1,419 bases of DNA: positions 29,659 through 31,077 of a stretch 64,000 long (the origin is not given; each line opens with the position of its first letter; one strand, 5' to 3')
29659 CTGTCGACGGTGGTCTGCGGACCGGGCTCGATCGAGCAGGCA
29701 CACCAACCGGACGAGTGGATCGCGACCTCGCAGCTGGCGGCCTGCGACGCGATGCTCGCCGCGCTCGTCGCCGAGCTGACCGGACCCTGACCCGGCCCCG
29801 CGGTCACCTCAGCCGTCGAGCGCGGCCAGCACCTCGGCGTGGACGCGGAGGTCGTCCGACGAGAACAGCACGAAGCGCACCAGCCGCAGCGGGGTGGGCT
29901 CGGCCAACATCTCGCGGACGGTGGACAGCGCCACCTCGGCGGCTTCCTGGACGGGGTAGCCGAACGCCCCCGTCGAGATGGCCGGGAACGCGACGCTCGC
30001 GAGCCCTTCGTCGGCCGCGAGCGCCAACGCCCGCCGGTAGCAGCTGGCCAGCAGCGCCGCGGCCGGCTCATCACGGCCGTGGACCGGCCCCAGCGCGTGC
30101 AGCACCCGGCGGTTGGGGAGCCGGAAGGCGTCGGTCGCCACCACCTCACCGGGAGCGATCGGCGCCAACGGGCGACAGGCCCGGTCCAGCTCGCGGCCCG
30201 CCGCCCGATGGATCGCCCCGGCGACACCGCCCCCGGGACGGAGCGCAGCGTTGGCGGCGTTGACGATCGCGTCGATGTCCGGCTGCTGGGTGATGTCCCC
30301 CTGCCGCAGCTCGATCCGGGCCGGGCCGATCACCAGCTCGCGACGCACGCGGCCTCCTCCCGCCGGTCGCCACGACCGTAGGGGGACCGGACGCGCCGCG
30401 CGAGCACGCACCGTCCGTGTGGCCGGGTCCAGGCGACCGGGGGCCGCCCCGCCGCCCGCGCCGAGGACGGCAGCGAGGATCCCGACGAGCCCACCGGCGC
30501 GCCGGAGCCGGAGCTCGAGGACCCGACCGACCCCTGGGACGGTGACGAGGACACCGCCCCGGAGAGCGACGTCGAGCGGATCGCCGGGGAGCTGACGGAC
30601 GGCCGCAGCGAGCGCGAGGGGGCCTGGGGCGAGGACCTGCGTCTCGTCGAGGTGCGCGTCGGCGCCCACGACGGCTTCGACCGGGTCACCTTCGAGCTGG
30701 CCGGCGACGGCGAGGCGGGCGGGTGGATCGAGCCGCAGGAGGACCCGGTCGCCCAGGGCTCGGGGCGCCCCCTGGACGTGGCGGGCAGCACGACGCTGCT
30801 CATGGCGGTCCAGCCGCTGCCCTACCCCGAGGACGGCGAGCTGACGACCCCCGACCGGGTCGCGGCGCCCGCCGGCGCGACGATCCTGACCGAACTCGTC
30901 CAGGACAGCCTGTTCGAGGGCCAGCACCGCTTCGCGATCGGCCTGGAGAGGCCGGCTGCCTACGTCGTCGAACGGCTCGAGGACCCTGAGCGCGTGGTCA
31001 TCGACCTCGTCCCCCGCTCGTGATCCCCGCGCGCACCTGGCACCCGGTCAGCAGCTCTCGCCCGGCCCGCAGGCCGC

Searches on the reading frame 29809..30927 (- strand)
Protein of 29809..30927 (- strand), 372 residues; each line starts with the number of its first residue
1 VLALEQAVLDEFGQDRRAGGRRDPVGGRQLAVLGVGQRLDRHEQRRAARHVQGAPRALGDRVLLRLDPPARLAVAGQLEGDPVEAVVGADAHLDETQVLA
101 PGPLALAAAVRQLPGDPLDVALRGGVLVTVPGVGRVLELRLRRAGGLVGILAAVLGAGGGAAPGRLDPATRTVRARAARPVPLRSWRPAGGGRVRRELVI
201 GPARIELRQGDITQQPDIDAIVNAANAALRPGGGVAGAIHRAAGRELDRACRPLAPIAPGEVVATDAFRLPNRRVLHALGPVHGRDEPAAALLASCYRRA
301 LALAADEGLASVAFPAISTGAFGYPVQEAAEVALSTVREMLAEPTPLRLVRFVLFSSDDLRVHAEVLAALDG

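Call 63: search_protein_families(library=pfam, proteins=[window:29809-30927:-], max_evalue=0.001)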
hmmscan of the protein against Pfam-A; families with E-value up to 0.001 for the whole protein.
window:29809-30927:- (372 aa): 1 family
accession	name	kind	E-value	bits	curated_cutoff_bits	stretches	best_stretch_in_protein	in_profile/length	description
PF01661.27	Macro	-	1.5e-36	125.3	22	1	222-333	1-118/118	Macro domain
